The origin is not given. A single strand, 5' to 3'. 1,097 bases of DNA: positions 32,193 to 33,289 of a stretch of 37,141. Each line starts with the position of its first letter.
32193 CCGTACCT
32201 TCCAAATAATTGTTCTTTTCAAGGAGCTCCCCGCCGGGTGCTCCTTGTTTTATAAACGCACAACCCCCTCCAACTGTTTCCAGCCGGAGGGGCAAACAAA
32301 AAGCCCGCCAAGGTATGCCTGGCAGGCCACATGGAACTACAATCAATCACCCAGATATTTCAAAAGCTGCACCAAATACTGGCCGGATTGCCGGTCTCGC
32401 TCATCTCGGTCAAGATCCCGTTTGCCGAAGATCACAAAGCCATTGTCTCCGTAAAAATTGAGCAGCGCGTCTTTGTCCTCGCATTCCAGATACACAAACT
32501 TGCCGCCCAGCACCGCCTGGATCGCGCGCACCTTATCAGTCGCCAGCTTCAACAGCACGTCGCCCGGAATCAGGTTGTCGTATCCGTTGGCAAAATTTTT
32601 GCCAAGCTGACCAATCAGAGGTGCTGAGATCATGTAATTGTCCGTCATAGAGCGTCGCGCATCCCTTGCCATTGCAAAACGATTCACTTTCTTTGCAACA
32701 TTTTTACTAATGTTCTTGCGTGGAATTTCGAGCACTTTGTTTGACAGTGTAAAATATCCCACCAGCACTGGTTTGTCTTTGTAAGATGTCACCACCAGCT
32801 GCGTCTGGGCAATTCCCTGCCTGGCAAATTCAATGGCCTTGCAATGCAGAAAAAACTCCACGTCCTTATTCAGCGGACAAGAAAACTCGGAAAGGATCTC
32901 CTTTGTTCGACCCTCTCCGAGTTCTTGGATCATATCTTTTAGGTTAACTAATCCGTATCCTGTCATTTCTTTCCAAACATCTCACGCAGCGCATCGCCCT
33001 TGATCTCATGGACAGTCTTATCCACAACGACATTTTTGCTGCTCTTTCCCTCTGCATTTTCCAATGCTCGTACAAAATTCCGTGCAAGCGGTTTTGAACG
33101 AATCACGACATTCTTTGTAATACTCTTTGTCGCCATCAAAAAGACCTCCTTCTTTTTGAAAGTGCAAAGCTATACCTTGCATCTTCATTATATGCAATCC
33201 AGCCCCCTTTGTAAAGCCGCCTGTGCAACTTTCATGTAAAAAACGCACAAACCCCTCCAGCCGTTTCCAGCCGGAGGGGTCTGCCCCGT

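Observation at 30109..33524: AT-rich cargo island between repressor and integrase, built from cassettes bounded by a reused ~39-bp hairpin repeat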

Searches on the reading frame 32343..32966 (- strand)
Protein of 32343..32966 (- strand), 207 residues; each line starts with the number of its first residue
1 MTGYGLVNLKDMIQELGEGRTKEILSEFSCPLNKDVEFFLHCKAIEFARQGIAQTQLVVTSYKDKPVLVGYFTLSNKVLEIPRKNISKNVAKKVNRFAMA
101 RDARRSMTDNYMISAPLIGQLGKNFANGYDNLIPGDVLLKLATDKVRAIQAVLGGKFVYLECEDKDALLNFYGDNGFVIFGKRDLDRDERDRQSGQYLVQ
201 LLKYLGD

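Call 9: search_protein_families(library=padloc, proteins=[window:32343-32966:-], max_evalue=0.01)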
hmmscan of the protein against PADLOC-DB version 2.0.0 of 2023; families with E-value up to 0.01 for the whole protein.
window:32343-32966:- (207 aa): 0 families

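Call 11: search_protein_families(library=ncbifam, proteins=[window:32343-32966:-], max_evalue=0.01)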
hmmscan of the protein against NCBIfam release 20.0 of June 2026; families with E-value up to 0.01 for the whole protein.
window:32343-32966:- (207 aa): 0 families

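Call 12: search_protein_families(library=pfam, proteins=[window:32343-32966:-], max_evalue=0.01)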
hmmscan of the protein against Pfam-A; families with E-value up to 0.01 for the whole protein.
window:32343-32966:- (207 aa): 0 families

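Call 25: find_homologous_proteins(query=window:32343-32966:-)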
Query window:32343-32966:- (207 aa): 893 proteins with E <= 0.001 among 1075 candidates; the best 120 are listed.
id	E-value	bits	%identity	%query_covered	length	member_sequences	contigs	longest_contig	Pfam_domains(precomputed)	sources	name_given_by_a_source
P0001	3.2e-131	453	99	100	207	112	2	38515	-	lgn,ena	-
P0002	8.7e-131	452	99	100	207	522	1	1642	-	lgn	-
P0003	1.3e-119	415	95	100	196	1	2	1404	-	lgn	-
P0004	8.4e-118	409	90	100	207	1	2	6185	-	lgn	-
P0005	1.6e-117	408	90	100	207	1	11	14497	-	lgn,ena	-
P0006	8.0e-117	406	89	100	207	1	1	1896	-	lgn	-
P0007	1.3e-116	405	88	100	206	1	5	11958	-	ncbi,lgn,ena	-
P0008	1.4e-114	399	86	100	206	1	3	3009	-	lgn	-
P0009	1.8e-113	395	85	100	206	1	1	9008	-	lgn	-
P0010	2.0e-113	395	85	100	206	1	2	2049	-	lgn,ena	-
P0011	5.4e-108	377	84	100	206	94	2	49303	-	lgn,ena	-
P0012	3.3e-107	375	83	100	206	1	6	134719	-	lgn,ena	-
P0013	4.5e-106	371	83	94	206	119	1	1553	-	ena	-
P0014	9.6e-90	318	100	71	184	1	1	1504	-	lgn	-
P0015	1.4e-83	297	68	100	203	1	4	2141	-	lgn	-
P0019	7.0e-81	289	66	100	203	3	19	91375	-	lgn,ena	-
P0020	1.3e-80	288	63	100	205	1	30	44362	-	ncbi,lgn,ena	-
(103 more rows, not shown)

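Call 27: search_solved_structures(query=A1, max_evalue=10, show_alignments=2)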
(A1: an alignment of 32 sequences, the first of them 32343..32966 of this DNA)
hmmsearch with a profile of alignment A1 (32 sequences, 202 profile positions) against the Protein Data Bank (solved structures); distinct sequences matched with E-value up to 10: 6.
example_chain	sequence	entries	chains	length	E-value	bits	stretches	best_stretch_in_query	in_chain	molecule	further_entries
9ilr_A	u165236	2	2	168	0.0033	20.2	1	23-80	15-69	N-acetyltransferase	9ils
7f37_B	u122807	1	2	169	0.06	16.1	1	24-79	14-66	GNAT family N-acetyltransferase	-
1i21_A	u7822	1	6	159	0.25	14.1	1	124-177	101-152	GLUCOSAMINE-PHOSPHATE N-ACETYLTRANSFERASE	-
1i12_A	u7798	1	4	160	0.25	14.1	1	124-177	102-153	GLUCOSAMINE-PHOSPHATE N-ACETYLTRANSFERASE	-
1i1d_A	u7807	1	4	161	0.26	14.1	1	124-177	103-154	GLUCOSAMINE-PHOSPHATE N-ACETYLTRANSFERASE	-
7ak7_A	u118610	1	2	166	0.58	12.9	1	22-81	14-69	Acetyltransferase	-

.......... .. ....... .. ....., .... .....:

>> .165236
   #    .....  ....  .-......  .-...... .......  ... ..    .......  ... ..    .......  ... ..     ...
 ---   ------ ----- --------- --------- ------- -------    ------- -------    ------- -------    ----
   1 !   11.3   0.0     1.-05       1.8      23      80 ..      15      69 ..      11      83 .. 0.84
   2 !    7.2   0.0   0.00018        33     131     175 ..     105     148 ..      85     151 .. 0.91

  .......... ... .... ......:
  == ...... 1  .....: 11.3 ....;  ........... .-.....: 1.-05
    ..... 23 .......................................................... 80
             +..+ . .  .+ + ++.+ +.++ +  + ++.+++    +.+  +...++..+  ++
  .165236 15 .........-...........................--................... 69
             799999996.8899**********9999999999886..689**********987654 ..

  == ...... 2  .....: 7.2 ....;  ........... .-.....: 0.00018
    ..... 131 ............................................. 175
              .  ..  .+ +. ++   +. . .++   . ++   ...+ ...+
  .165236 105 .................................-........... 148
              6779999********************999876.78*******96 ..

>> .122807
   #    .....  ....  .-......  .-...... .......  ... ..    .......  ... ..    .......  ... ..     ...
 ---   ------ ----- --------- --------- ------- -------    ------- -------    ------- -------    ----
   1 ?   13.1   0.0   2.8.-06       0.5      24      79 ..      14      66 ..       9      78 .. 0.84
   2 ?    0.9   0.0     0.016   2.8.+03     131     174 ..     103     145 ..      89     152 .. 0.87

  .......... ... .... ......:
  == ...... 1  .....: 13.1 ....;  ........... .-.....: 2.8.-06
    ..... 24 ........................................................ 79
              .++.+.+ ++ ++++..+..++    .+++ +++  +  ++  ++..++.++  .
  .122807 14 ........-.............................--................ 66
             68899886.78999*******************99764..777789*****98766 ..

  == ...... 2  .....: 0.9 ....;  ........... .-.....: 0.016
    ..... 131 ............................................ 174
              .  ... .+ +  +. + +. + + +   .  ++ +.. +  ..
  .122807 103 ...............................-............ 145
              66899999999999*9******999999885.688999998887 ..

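Call 31: predict_structure(alignment_id=A1)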
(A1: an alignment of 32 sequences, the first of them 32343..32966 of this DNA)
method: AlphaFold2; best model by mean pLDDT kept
length: 207 residues; sequences in the alignment: 32
mean_pLDDT: 88.2   pTM: 0.83
mean pLDDT of the five models: 88.2, 88.1, 88.1, 87.9, 86.0
residues with pLDDT >= 90: 114; 70-90: 81; 50-70: 11; < 50: 1
segments of 3 or more residues with pLDDT < 50: none
pLDDT, mean of each block of 10 residues (from residue 1): 86 95 94 87 90 92 93 90 87 81 65 88 94 96 93 86 91 95 82 80 86
secondary structure, 60 per line:
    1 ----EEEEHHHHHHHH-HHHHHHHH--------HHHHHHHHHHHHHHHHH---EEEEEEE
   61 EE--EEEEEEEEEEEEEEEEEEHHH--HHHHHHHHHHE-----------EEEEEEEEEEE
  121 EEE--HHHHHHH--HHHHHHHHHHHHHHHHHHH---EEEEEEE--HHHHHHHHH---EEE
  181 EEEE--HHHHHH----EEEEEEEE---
elements in order: E5-8 H9-16 H18-25 H34-50 E54-62 E65-82 H88-97 E110-123 H126-132 H135-153 E157-163 H166-174 E178-184 H187-192 E197-204

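Call 38: fold_search(model_id=the predicted structure, library=pdb)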
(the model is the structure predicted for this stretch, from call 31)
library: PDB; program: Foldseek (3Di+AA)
matches with E <= 10: 854; with E <= 0.001: 360
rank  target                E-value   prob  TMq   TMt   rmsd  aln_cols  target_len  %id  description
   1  7f37_B                2.2e-08  1.00  0.62  0.80   5.0       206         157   18  Crystal structure of AtaT2-AtaR2 complex (released 2021-12-22)
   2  7chd_B                2.9e-08  1.00  0.54  0.61   6.8       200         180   16  AtaT complexed with acetyl-methionyl-tRNAfMet (released 2020-11-04)
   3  5xun_A                4.1e-08  1.00  0.55  0.65   7.5       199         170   14  Crystal structure of Y145F mutant of KacT (released 2017-07-19)
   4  7chd_A                4.4e-08  1.00  0.55  0.65   7.5       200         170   15  AtaT complexed with acetyl-methionyl-tRNAfMet (released 2020-11-04)
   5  7byy_A                5.2e-08  1.00  0.57  0.65   7.5       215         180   17  Crystal structure of bacterial toxin (released 2020-06-03)
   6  7chd_C                5.6e-08  1.00  0.55  0.63   7.0       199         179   15  AtaT complexed with acetyl-methionyl-tRNAfMet (released 2020-11-04)
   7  7byy_D                5.9e-08  1.00  0.57  0.68   6.1       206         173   18  Crystal structure of bacterial toxin (released 2020-06-03)
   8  5xun_B                7.9e-08  1.00  0.52  0.62   7.8       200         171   14  Crystal structure of Y145F mutant of KacT (released 2017-07-19)
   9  7byy_C                1.2e-07  1.00  0.58  0.67   7.0       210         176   18  Crystal structure of bacterial toxin (released 2020-06-03)
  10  7byy_B                1.3e-07  1.00  0.55  0.63   6.7       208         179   16  Crystal structure of bacterial toxin (released 2020-06-03)
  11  7f37_A                1.4e-07  1.00  0.61  0.77   5.5       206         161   17  Crystal structure of AtaT2-AtaR2 complex (released 2021-12-22)
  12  6gtp                  1.4e-07  1.00  0.56  0.63   7.3       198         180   13  Structure of the AtaT Y144F mutant toxin (released 2019-03-06)
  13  9ilr_A                1.9e-07  1.00  0.58  0.75   5.6       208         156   16  The structure of the GmvT-GmvA-AcCoA ternary complex (released 2025-03-05)
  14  6ajm_A                2.6e-07  1.00  0.57  0.68   6.8       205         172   14  Crystal structure of apo AtaTR (released 2019-01-02)
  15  5fvj_A                2.9e-07  1.00  0.53  0.65   7.0       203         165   17  Crystal structure of TacT (tRNA acetylating toxin) from Salmonella (released 2016-06-01)
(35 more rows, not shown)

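Call 43: search_protein_families(library=phrogs, proteins=[window:32343-32966:-], max_evalue=0.001)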
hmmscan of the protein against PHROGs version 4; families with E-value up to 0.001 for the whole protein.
window:32343-32966:- (207 aa): 3 families
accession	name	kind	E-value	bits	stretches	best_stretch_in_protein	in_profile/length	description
phrog_1758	-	other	8.5e-48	163.7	1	17-204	15-181/184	acetyltransferase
phrog_23079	-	unknown function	2.7e-11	44.8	1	33-79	44-90/98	-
phrog_24978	-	unknown function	5.6e-07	31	1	100-178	15-95/113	-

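Call 56: find_encoding_contigs(protein=P0012, flank=4000, max_places=4)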
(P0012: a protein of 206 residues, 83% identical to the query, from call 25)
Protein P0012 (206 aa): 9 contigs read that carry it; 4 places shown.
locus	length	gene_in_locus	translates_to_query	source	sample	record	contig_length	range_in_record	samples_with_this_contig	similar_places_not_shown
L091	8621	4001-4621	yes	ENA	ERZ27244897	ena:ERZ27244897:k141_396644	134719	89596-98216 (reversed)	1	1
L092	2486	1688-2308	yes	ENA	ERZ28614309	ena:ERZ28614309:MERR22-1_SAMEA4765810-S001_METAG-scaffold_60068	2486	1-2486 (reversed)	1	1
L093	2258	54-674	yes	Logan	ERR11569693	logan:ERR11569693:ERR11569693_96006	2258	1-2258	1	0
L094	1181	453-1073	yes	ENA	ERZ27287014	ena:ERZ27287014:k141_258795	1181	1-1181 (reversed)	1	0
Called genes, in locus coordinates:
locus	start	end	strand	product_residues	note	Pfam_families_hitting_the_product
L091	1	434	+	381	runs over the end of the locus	PF01702:TGT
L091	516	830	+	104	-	PF02699:YajC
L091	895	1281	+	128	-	PF12670:DUF3792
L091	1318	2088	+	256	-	-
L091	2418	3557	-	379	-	PF00589:Phage_integrase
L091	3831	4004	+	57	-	-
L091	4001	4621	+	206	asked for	-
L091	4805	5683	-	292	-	-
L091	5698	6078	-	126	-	PF12844:HTH_19, PF13560:HTH_31, PF01381:HTH_3, PF13443:HTH_26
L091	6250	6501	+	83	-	-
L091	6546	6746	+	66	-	-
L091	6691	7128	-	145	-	-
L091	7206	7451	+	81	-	-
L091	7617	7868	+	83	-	PF12728:HTH_17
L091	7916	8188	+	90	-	-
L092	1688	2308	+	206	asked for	-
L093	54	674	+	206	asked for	-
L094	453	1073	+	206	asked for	-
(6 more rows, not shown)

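Call 57: find_encoding_contigs(protein=P0005, flank=4000, max_places=4)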
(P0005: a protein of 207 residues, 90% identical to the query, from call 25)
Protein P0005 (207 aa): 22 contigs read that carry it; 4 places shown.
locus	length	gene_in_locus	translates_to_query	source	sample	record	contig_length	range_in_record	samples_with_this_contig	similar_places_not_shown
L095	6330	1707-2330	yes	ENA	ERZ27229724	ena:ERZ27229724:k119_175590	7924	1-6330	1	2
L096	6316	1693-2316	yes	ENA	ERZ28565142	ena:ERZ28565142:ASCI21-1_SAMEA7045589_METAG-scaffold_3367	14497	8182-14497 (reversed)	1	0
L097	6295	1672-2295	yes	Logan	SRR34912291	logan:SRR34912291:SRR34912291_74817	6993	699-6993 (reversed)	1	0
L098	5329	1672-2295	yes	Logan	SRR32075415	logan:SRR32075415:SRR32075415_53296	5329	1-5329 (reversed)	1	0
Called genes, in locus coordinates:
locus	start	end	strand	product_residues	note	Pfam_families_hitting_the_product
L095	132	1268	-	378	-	PF00589:Phage_integrase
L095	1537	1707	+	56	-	-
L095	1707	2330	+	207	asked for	-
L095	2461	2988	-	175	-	PF13958:ToxN_toxin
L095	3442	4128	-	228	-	-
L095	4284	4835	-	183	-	-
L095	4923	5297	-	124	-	PF12844:HTH_19, PF13560:HTH_31, PF01381:HTH_3, PF13443:HTH_26 (weak)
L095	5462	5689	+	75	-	PF13443:HTH_26, PF13560:HTH_31 (weak)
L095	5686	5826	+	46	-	-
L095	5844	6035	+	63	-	-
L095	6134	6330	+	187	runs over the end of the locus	-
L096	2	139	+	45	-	?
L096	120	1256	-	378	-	PF00589:Phage_integrase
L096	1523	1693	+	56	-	-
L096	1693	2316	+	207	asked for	-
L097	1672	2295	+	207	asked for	-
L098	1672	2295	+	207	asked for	-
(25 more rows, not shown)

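Call 60: find_encoding_contigs(protein=P0019, flank=3000, max_places=3)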
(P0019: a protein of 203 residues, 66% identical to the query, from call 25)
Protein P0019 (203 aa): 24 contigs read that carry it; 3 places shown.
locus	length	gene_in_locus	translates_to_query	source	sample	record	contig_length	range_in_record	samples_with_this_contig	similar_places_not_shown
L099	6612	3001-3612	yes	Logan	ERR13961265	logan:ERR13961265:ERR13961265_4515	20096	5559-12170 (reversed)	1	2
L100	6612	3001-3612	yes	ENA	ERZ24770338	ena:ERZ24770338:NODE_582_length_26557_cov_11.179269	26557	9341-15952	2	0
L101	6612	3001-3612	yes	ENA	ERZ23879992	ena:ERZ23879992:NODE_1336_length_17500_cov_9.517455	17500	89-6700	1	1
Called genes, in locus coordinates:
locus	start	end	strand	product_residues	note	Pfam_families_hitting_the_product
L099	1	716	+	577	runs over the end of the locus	PF14284:PcfJ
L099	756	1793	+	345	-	-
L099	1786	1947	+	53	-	-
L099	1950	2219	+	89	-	-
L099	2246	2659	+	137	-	-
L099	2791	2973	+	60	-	-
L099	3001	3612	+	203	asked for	-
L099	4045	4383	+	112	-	-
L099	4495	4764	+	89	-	-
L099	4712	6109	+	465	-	-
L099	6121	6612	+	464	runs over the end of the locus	PF05133:SPP1_portal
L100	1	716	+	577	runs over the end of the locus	PF14284:PcfJ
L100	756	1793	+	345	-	-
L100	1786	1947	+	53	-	-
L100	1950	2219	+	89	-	-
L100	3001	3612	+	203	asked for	-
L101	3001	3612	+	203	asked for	-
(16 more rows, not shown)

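Call 61: find_encoding_contigs(protein=P0020, flank=3000, max_places=3)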
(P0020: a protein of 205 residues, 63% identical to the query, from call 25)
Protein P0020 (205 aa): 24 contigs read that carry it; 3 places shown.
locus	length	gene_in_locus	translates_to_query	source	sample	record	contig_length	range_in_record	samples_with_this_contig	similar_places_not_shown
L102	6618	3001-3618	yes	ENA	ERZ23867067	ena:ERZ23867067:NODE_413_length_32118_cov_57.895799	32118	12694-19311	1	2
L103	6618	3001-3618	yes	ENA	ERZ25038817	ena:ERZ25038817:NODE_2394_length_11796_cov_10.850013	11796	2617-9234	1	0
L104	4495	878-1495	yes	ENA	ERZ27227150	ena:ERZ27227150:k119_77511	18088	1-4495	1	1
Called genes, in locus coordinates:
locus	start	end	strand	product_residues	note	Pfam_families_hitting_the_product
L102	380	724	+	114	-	-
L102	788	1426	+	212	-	-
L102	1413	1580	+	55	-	-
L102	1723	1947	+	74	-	-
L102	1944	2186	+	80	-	-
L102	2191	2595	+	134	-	-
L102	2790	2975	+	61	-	-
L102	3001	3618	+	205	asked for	-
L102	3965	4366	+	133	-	PF16677:GP3_package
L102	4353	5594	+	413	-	PF04466:Terminase_3, PF17288:Terminase_3C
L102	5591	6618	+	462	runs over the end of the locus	-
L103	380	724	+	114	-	-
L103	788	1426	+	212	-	-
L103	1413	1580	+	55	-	-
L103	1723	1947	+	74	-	-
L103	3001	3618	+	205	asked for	-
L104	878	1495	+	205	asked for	-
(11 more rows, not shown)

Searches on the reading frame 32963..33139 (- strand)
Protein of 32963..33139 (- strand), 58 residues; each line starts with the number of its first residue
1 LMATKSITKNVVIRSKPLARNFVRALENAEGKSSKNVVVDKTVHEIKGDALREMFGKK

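Call 9: search_protein_families(library=padloc, proteins=[window:32963-33139:-], max_evalue=0.01)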
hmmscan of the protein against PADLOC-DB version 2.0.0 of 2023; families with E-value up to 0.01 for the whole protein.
window:32963-33139:- (58 aa): 0 families

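Call 11: search_protein_families(library=ncbifam, proteins=[window:32963-33139:-], max_evalue=0.01)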
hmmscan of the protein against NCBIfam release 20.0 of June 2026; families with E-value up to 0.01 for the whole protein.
window:32963-33139:- (58 aa): 0 families

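Call 12: search_protein_families(library=pfam, proteins=[window:32963-33139:-], max_evalue=0.01)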
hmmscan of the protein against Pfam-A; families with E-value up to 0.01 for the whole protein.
window:32963-33139:- (58 aa): 0 families

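Call 43: search_protein_families(library=phrogs, proteins=[window:32963-33139:-], max_evalue=0.001)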
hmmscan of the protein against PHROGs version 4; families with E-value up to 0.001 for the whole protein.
window:32963-33139:- (58 aa): 1 family
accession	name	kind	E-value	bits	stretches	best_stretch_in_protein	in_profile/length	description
phrog_3291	-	unknown function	8.7e-19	68.5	1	2-57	1-56/57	-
